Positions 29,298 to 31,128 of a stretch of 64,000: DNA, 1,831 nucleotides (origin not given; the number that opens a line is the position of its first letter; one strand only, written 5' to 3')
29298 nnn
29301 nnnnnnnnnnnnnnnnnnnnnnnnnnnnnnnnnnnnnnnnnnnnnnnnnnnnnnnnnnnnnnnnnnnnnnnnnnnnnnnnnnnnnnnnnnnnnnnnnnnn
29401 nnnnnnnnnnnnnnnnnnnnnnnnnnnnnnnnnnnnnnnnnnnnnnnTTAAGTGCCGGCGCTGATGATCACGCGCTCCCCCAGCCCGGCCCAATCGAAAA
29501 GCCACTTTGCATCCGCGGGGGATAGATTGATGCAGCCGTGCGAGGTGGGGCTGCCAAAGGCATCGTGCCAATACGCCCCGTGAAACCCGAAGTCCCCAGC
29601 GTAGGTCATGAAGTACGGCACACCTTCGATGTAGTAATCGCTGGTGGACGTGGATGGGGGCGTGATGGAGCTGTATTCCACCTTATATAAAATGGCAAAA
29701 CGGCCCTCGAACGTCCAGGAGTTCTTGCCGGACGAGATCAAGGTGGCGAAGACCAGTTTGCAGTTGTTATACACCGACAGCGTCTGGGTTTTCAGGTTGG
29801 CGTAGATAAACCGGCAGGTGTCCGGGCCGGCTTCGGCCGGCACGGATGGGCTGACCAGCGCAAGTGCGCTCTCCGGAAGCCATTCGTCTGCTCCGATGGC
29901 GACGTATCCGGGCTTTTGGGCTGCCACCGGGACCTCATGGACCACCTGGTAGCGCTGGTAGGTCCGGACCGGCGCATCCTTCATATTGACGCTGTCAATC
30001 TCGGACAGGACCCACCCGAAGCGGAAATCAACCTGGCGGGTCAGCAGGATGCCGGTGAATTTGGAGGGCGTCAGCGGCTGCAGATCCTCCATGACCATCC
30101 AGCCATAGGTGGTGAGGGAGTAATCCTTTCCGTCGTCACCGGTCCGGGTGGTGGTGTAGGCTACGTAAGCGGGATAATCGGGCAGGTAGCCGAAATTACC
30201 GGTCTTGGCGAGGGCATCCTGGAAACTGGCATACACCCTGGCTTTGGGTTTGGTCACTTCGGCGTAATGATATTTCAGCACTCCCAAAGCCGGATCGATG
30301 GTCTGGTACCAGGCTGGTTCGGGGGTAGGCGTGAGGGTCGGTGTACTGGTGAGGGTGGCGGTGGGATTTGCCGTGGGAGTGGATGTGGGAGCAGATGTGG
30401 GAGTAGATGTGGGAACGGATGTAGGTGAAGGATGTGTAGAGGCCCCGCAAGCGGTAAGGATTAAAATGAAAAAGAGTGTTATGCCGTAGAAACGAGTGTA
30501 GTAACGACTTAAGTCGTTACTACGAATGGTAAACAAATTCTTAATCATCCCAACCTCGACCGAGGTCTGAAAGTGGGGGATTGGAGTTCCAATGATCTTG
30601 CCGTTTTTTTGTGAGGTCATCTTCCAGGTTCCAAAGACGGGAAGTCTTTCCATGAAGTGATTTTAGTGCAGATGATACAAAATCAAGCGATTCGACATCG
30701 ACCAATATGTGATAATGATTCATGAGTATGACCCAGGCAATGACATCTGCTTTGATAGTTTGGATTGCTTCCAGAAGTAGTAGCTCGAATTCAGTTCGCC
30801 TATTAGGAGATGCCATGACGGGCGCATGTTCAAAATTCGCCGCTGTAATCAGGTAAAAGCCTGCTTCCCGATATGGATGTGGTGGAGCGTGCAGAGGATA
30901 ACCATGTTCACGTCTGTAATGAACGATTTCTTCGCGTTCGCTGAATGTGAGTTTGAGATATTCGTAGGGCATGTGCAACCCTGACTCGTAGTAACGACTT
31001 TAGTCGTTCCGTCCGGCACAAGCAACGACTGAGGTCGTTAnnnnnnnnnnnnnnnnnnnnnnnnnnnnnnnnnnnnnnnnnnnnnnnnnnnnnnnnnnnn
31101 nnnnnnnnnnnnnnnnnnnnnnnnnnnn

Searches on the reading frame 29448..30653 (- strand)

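Call 67: search_protein_families(library=ncbifam, proteins=[window:29448-30653:-], max_evalue=0.01)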
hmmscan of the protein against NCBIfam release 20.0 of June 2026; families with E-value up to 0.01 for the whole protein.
window:29448-30653:- (401 aa): 5 families
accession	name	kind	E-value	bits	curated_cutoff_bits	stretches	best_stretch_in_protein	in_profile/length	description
NF004786.0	PRK06132.1-3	equivalog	4.3e-07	29.1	329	1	268-399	16-140/418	hypothetical protein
NF004785.0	PRK06132.1-2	subfamily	4.5e-07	29.4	169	1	283-399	65-173/353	hypothetical protein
NF004787.0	PRK06132.1-4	equivalog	0.00013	20.8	409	1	275-398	52-168/347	hypothetical protein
NF041057.1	Rcas_1661_fam_Se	equivalog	0.0013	18.3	190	1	59-113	2-53/247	Rcas_1661 family thioredoxin-like (seleno)lipoprotein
NF009120.0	PRK12472.1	subfamily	0.0016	17.3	369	1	286-399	59-164/508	hypothetical protein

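Call 68: search_protein_families(library=pfam, proteins=[window:29448-30653:-], max_evalue=0.01)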
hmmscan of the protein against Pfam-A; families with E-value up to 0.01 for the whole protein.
window:29448-30653:- (401 aa): 1 family
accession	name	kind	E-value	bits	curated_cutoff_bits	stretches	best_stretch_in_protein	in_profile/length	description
PF03734.19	YkuD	-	5.4e-20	72.9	23.4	1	282-397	3-146/146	L,D-transpeptidase catalytic domain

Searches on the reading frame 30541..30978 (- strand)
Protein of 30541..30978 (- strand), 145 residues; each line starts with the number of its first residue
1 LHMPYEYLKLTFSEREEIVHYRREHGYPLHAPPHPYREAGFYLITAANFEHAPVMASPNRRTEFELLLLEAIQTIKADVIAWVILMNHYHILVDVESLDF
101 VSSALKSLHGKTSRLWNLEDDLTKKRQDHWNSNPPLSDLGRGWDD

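Call 67: search_protein_families(library=ncbifam, proteins=[window:30541-30978:-], max_evalue=0.01)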
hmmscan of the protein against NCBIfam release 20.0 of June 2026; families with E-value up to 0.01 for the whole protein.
window:30541-30978:- (145 aa): 2 families
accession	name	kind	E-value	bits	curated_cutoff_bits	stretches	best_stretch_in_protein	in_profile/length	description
NF047646.1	REP_Tyr_transpos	equivalog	1.1e-08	35.1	80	1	36-129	6-99/146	REP-associated tyrosine transposase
NF033573.1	transpos_IS200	equivalog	0.0067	16.7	55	1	60-131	30-104/126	IS200/IS605 family transposase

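Call 68: search_protein_families(library=pfam, proteins=[window:30541-30978:-], max_evalue=0.01)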
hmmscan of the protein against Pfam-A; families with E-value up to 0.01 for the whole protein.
window:30541-30978:- (145 aa): 1 family
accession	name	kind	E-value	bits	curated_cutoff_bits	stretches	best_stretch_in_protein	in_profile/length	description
PF01797.21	Y1_Tnp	-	7.4e-05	23.3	23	1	60-130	24-97/121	Transposase IS200 like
